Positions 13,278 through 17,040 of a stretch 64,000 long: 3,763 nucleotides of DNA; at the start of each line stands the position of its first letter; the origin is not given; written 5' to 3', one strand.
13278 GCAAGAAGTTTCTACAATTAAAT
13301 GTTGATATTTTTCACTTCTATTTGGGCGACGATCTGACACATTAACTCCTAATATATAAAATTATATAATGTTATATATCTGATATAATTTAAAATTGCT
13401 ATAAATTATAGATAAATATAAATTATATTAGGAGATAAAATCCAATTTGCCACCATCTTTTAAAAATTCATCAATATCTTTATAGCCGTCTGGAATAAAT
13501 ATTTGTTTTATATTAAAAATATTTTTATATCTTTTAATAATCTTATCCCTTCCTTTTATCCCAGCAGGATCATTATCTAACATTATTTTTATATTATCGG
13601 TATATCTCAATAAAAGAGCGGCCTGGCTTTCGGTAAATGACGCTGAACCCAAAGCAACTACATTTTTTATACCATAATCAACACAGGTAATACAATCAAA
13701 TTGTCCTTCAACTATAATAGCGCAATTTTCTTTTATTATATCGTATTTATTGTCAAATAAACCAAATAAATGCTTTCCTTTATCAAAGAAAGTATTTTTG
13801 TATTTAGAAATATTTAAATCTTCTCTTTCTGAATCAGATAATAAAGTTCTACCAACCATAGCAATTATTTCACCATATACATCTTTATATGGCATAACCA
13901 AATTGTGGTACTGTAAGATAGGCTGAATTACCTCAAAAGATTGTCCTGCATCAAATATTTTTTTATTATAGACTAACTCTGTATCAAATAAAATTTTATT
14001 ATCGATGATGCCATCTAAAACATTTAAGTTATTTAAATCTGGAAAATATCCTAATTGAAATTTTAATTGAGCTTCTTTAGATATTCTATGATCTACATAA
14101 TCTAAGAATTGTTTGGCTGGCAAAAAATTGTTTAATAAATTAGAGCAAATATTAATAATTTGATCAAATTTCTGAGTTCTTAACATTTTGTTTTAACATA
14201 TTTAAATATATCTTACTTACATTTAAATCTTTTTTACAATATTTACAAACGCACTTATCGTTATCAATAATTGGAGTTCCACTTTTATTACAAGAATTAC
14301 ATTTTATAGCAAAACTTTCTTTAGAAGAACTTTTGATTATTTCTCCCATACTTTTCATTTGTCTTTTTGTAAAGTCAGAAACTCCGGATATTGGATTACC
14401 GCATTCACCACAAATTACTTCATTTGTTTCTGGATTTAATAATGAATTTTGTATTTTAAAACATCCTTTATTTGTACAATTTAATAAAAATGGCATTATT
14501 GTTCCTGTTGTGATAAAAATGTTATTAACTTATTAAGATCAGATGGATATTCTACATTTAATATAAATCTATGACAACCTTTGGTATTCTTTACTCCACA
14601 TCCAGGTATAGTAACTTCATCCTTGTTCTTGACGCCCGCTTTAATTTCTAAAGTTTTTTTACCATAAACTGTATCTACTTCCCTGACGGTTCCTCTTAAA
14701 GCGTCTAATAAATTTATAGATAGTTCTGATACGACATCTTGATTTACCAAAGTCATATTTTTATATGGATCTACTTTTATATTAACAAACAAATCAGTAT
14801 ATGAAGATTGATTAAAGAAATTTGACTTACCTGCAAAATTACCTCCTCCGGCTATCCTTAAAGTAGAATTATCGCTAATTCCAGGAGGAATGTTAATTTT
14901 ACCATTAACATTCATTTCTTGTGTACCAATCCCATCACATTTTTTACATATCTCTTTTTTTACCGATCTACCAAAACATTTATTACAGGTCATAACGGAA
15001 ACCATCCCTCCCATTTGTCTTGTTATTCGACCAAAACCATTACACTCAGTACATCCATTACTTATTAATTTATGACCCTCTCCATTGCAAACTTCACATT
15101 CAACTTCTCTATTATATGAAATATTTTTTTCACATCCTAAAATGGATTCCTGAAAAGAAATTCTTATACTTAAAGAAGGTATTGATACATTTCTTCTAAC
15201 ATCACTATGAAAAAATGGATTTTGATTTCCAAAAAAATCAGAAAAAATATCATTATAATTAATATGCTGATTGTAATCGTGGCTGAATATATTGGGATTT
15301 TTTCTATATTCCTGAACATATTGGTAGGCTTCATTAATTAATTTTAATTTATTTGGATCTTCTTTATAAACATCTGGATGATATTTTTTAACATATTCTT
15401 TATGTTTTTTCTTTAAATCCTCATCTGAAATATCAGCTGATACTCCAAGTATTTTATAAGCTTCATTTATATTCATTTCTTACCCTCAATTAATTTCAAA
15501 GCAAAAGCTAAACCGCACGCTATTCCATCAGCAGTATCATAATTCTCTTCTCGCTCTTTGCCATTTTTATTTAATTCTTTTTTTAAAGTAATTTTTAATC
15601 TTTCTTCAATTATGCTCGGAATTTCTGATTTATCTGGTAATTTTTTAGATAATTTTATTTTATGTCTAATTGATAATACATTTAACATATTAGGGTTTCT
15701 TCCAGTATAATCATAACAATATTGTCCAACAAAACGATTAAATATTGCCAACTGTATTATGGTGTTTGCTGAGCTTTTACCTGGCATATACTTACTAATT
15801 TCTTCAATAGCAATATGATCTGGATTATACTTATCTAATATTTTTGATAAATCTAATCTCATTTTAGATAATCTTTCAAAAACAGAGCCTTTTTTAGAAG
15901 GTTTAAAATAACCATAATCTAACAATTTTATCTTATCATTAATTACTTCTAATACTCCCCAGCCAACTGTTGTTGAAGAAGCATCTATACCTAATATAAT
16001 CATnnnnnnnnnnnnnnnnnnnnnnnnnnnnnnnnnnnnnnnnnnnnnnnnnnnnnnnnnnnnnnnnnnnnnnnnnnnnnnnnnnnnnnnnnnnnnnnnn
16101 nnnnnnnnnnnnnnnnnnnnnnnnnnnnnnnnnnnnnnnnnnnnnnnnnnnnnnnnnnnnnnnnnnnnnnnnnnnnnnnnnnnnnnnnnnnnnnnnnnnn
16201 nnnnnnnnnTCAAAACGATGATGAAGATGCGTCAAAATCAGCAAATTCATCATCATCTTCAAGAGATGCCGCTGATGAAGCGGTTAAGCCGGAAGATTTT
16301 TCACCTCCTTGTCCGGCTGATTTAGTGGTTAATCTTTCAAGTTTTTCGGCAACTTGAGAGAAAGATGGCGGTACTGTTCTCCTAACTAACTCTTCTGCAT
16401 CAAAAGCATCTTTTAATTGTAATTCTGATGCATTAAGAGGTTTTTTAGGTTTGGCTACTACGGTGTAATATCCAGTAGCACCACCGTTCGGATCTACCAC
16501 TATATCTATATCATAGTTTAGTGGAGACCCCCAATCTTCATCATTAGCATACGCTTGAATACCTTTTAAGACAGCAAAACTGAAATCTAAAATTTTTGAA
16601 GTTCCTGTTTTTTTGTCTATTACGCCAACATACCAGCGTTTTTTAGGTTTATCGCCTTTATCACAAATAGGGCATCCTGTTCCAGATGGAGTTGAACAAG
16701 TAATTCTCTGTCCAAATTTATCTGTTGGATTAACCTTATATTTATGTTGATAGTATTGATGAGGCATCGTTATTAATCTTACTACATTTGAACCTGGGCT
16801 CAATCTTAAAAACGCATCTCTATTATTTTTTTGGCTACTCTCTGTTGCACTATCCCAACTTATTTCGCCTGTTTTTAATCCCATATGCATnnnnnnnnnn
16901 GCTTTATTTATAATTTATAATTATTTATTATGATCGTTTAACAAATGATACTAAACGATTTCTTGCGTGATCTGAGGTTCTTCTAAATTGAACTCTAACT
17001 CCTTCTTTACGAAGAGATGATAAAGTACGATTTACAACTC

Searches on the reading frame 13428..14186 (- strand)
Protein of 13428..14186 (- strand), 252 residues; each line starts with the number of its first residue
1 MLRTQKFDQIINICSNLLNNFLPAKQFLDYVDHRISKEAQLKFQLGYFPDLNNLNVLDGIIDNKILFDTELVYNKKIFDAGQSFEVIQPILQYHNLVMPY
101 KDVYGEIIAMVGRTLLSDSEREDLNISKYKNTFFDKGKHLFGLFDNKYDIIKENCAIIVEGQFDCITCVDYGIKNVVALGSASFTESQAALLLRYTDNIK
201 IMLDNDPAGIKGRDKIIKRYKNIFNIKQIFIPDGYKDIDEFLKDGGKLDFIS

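Call 10: search_protein_families(library=pfam, proteins=[window:13428-14186:-], max_evalue=0.01)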
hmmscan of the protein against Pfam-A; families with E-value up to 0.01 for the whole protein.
window:13428-14186:- (252 aa): 4 families
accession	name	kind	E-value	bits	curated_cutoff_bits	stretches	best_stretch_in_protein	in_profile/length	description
PF13155.12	Toprim_2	-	1e-17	64.7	22.1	1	157-242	1-88/88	Toprim-like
PF13662.12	Toprim_4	-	4.1e-11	43.4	25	1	155-221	2-75/85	Toprim domain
PF08275.17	DNAG_N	-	1e-08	35.8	26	1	25-144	12-125/128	DNA primase catalytic core, N-terminal domain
PF01751.28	Toprim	-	2.7e-08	34.3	23.1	1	156-222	2-86/96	Toprim domain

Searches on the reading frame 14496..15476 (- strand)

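Call 10: search_protein_families(library=pfam, proteins=[window:14496-15476:-], max_evalue=0.01)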
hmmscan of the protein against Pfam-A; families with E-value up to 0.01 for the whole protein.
window:14496-15476:- (326 aa): 2 families
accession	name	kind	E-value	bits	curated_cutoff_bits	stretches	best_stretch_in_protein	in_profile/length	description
PF01556.23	DnaJ_C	-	1.3e-23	84.1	26.6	1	103-303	4-144/152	DnaJ C terminal domain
PF00226.36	DnaJ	-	9.5e-10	38.9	27.8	1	6-56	2-55/63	DnaJ domain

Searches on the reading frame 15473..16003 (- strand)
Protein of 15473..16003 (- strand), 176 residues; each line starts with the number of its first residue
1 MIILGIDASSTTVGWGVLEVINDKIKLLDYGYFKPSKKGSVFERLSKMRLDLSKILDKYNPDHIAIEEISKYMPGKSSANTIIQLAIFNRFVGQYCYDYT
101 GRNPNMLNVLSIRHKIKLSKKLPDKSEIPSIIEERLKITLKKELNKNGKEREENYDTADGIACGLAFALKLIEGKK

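Call 10: search_protein_families(library=pfam, proteins=[window:15473-16003:-], max_evalue=0.01)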
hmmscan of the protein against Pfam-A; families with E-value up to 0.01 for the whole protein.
window:15473-16003:- (176 aa): 1 family
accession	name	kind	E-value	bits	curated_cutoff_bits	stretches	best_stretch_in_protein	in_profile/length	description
PF02075.23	RuvC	-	2.1e-09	37.9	22.2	1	3-73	1-68/148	Crossover junction endodeoxyribonuclease RuvC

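Call 53: find_homologous_proteins(query=window:15473-16003:-, max_evalue=1e-30)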
Query window:15473-16003:- (176 aa): 5 proteins with E <= 1e-30 among 90 candidates.
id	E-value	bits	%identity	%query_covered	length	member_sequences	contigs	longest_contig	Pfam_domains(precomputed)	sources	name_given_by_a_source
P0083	7.1e-110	382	100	100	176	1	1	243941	PF02075.24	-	-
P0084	1.2e-46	177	52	95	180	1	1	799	PF02075.24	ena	-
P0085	3.2e-43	166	47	94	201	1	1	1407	PF02075.24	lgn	-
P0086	3.6e-39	152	46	97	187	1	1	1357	PF02075.24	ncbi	-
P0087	3.9e-36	143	47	96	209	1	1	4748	PF02075.24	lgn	-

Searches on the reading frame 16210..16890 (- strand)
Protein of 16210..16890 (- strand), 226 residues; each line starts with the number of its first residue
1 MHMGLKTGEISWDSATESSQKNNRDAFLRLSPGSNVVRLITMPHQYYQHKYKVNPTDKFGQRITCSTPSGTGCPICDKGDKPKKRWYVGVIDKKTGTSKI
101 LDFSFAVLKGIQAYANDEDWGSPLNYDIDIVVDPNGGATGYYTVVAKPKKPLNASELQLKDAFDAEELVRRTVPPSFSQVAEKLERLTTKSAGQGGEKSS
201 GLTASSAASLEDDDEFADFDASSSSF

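Call 9: find_related_loci(query=window:16210-16890:-, collection=viral_contigs, flank=3000)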
Query window:16210-16890:- (226 aa) in viral_contigs; peptide patterns used: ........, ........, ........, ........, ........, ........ (x = any residue, [..] = any of these).
8 stretches matched a pattern, but none encodes a relative of the query by tblastn (E <= 1e-3).

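Call 10: search_protein_families(library=pfam, proteins=[window:16210-16890:-], max_evalue=0.01)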
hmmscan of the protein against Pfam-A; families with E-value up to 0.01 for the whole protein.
window:16210-16890:- (226 aa): 0 families

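Call 12: find_homologous_proteins(query=window:16210-16890:-)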
Query window:16210-16890:- (226 aa): 82 proteins with E <= 0.001 among 1205 candidates.
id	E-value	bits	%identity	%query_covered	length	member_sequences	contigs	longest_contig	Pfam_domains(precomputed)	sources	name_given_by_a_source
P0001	1.3e-146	504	100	99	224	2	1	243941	-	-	-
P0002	1.0e-125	436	85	92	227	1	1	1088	-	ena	-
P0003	1.2e-77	278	57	97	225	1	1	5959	-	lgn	-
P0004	6.7e-77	276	57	96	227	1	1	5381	-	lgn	-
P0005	4.1e-76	273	55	97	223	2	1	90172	-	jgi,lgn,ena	-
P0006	3.3e-74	267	57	87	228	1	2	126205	-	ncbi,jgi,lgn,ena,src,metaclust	metaclust:\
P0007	9.2e-74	266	61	81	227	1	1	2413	-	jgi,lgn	jgi:hypothetical protein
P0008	3.9e-73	264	53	97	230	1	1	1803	-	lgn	-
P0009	4.0e-72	260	52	96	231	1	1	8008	-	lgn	-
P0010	2.3e-71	258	54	86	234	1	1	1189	-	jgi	jgi:hypothetical protein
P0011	4.5e-71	257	56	87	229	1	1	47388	-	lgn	-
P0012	7.2e-71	256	55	90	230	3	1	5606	-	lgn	-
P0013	2.9e-70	254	52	99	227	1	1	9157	-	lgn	-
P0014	3.3e-70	254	54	99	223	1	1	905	-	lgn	-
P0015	1.1e-69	252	55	90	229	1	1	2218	-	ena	-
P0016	1.5e-69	252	58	81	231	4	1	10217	-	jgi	jgi:hypothetical protein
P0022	2.3e-68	248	60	79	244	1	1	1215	-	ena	-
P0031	5.4e-67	244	59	80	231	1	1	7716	-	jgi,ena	-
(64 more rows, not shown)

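Call 14: find_encoding_contigs(protein=P0002, flank=3000)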
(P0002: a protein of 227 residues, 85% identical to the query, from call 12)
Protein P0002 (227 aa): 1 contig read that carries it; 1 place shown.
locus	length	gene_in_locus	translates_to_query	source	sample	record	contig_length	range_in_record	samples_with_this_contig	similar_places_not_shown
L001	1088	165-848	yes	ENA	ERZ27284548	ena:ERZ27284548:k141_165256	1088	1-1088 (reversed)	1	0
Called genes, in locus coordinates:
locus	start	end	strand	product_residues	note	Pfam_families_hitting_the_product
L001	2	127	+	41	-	?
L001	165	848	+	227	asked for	-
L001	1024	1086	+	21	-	?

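Call 16: find_related_loci(query=A1, collection=viral_contigs, flank=2500)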
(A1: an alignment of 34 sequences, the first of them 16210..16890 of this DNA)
Query A1 (226 aa) in viral_contigs; peptide patterns used: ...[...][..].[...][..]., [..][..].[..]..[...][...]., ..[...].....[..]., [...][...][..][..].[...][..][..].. (x = any residue, [..] = any of these).
175 stretches matched a pattern; 131 encode a relative of the query (tblastn E <= 1e-3); the best 80 are kept; 80 distinct loci.
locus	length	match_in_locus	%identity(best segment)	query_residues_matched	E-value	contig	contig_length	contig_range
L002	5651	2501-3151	55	6-224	4e-80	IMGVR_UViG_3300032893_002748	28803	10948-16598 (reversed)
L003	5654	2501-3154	51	6-220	3e-67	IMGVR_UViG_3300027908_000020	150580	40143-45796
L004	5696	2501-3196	45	1-226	3e-64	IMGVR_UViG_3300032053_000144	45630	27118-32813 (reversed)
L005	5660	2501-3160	46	5-223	3e-63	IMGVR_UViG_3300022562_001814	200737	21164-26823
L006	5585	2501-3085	48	8-201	2e-61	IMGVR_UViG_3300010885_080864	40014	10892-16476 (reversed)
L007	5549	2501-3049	51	6-187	5e-60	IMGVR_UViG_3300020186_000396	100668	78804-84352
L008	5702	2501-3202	45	1-226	4e-60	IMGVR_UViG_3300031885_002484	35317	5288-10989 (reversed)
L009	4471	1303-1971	47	8-221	2e-58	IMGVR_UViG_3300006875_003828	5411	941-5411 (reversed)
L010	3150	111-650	50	8-187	2e-58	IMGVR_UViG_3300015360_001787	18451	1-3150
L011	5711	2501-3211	45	1-224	5e-58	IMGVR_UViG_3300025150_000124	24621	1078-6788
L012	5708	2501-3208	42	6-223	7e-58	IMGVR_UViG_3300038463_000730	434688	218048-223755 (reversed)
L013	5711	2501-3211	45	1-224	5e-58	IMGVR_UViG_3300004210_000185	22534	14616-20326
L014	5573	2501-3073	46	6-197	7e-58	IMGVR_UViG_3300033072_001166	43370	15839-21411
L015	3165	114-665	51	8-187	2e-57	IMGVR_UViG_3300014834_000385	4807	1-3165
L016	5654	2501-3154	43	6-224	2e-57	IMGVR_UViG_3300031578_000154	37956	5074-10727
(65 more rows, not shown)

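Call 31: find_related_loci(query=window:16210-16890:-, collection=metagenome_contigs, flank=1500)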
Query window:16210-16890:- (226 aa) in metagenome_contigs; peptide patterns used: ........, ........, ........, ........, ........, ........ (x = any residue, [..] = any of these).
191 stretches matched a pattern; 1 encode a relative of the query (tblastn E <= 1e-3); 1 distinct loci.
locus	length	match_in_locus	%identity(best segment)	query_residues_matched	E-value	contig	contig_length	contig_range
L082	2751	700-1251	51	6-188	2e-61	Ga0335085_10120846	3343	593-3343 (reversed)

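Call 32: find_encoding_contigs(protein=P0003, flank=1500, max_places=3)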
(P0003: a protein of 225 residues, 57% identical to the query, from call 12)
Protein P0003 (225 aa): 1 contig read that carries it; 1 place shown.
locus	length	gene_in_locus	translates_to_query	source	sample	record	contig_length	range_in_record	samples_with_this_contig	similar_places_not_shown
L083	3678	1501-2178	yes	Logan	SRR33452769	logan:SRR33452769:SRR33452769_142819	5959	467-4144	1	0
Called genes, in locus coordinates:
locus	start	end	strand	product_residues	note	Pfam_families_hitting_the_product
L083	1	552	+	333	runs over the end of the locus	PF00154:RecA_N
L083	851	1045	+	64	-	-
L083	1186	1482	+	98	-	-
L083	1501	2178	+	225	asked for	-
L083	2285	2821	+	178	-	PF02075:RuvC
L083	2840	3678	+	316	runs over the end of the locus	PF00226:DnaJ, PF01556:DnaJ_C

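Call 33: find_encoding_contigs(protein=P0004, flank=1500, max_places=3)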
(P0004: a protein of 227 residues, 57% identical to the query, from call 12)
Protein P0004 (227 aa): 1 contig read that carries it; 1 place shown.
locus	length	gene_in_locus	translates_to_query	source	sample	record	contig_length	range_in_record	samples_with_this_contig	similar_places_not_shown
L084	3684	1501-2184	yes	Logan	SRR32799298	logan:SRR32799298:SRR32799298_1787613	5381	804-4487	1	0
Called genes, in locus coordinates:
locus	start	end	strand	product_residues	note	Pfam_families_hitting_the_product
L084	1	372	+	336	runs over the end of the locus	PF00154:RecA_N, PF06745:ATPase (weak)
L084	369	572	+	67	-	-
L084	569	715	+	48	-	-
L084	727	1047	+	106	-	-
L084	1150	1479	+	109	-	-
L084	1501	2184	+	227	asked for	-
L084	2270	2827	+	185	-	PF02075:RuvC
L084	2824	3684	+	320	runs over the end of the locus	PF00226:DnaJ, PF01556:DnaJ_C, PF00684:DnaJ_CXXCXGXG (faint)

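Call 34: find_encoding_contigs(protein=P0005, flank=1500, max_places=2)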
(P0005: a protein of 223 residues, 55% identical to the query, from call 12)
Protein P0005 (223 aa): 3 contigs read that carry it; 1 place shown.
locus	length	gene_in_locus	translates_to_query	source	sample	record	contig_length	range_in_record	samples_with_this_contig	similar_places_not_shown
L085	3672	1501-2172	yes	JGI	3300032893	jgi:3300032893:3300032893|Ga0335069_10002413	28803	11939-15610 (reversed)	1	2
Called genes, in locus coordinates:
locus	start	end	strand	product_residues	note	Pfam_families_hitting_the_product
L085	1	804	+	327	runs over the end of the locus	PF00154:RecA_N, PF06745:ATPase (faint)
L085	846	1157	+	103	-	-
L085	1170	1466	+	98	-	-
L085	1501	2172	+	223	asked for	-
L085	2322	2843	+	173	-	PF02075:RuvC (weak)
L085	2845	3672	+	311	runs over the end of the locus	PF00226:DnaJ, PF01556:DnaJ_C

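Call 35: find_encoding_contigs(protein=P0006, flank=1500, max_places=2)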
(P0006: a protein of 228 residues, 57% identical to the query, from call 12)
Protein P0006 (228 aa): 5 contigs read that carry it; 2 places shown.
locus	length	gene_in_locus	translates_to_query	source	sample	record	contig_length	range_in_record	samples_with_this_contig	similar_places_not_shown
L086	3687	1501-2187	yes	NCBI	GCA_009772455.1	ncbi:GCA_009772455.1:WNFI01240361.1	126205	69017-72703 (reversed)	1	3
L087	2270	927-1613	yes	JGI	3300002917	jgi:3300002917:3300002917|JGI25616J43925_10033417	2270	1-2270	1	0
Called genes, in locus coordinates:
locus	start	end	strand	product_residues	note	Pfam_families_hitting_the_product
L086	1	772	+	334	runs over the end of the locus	PF00154:RecA_N, PF06745:ATPase (weak)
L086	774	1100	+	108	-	-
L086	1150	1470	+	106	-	-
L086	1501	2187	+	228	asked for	-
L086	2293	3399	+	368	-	PF14882:INT_rpt (faint), PF01541:GIY-YIG (weak)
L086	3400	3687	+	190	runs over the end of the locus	PF02075:RuvC (weak)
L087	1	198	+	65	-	?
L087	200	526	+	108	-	-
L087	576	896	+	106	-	-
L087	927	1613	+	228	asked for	-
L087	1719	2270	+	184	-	?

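Call 36: find_encoding_contigs(protein=P0007, flank=1500, max_places=2)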
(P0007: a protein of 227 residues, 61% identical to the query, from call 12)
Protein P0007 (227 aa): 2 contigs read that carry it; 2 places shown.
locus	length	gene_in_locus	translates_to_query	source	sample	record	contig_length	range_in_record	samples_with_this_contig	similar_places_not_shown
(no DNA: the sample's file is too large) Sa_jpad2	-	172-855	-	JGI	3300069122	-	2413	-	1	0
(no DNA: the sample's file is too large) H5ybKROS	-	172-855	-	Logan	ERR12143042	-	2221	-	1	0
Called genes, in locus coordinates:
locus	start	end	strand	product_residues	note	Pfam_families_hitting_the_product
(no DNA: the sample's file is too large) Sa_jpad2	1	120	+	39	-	?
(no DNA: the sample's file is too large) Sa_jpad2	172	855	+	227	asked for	-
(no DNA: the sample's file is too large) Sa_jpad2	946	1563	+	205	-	-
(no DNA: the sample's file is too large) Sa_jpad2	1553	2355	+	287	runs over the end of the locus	?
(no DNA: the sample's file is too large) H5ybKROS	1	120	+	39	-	?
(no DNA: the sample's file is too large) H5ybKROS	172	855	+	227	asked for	-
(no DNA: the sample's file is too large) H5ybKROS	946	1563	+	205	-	-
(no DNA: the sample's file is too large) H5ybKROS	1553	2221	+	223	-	?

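Call 37: find_encoding_contigs(protein=P0009, flank=1500, max_places=2)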
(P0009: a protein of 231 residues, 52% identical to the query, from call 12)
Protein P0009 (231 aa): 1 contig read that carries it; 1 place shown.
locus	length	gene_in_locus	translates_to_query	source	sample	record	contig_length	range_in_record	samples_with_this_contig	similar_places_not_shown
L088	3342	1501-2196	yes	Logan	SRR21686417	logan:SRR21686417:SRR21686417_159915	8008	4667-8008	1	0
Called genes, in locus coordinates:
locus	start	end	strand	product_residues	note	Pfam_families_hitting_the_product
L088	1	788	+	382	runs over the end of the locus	PF00154:RecA_N, PF06745:ATPase, PF08423:Rad51 (faint), PF00154:RecA_N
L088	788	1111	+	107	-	-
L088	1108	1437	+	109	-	-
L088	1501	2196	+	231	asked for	-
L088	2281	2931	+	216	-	PF02075:RuvC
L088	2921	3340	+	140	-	?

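Call 55: search_protein_families(library=phrogs, proteins=[window:16210-16890:-], max_evalue=0.01)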
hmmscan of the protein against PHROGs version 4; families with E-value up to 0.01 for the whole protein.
window:16210-16890:- (226 aa): 4 families
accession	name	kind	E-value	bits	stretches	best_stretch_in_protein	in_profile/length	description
phrog_8542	-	unknown function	6.6e-14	53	1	81-213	117-255/298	-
phrog_1192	-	DNA, RNA and nucleotide metabolism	0.00063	20.3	0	92-171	132-218/326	single strand DNA binding protein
phrog_1607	-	DNA, RNA and nucleotide metabolism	0.0014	19.4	1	78-154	91-181/285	single strand DNA binding protein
phrog_14578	-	DNA, RNA and nucleotide metabolism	0.0022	18.8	1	34-130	29-125/206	single strand DNA binding protein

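Call 56: search_solved_structures(query=A1, max_evalue=1)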
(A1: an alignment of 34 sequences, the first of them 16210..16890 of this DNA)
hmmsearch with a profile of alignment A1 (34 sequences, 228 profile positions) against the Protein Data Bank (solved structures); distinct sequences matched with E-value up to 1: 0.

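Call 57: find_encoding_contigs(protein=P0001, flank=10000, max_places=5)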
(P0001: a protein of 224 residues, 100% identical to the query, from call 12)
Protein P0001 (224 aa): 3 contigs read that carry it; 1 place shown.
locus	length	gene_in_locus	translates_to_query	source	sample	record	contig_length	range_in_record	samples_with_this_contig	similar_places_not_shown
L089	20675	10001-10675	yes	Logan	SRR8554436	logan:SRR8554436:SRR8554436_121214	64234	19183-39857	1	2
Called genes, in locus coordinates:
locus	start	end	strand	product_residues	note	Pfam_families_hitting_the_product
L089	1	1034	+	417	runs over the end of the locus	PF05697:Trigger_N, PF00254:FKBP_C (weak), PF05698:Trigger_C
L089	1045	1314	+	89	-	-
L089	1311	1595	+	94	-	-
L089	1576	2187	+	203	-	PF01434:Peptidase_M41 (faint)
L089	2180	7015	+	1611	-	PF02811:PHP, PF07733:DNA_pol3_alpha, PF14890:Intein_splicing (weak), PF05204:Hom_end (faint), PF14528:LAGLIDADG_3 (weak), PF07733:DNA_pol3_alpha, PF17657:DNA_pol3_finger, PF14579:HHH_6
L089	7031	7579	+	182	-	-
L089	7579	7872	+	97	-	-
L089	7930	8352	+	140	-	-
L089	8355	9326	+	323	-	PF00154:RecA_N, PF06745:ATPase (faint)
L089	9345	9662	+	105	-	-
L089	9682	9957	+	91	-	-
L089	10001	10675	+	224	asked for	-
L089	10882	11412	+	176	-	PF02075:RuvC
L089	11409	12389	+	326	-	PF00226:DnaJ, PF01556:DnaJ_C, PF00684:DnaJ_CXXCXGXG (faint)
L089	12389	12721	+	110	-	-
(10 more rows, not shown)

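Call 70: find_encoding_contigs(protein=P0022, flank=600, max_places=2)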
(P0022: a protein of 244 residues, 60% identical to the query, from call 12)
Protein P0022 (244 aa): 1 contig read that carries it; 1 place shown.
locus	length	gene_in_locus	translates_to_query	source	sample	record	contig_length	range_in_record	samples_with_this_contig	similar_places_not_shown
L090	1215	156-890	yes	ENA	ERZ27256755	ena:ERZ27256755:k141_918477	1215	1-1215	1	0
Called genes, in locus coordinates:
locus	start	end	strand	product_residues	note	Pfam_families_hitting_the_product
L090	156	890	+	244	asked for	-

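Call 71: find_encoding_contigs(protein=P0031, flank=600, max_places=2)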
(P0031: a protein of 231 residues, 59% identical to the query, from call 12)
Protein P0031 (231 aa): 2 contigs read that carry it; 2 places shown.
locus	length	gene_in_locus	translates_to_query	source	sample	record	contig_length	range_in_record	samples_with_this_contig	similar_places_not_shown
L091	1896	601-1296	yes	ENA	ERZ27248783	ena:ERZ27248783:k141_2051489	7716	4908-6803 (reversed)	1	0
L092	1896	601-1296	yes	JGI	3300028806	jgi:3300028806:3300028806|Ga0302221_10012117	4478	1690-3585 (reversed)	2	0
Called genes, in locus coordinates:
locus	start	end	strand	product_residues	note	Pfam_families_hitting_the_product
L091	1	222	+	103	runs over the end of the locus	-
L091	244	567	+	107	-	-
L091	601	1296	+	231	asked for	-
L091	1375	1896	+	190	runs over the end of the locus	PF02075:RuvC (weak)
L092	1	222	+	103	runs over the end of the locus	-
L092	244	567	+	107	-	-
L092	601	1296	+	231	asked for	-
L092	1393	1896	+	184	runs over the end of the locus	PF02075:RuvC (weak)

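Call 72: find_encoding_contigs(protein=P0016, flank=600, max_places=2)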
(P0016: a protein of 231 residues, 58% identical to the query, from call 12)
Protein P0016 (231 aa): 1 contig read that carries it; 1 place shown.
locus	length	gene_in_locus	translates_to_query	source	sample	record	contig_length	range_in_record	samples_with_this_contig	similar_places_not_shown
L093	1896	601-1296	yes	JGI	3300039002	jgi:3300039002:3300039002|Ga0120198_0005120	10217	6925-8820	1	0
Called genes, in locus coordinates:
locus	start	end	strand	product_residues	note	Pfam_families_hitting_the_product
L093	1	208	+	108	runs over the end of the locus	-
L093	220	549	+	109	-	-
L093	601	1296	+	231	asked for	-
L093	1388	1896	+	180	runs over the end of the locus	PF02075:RuvC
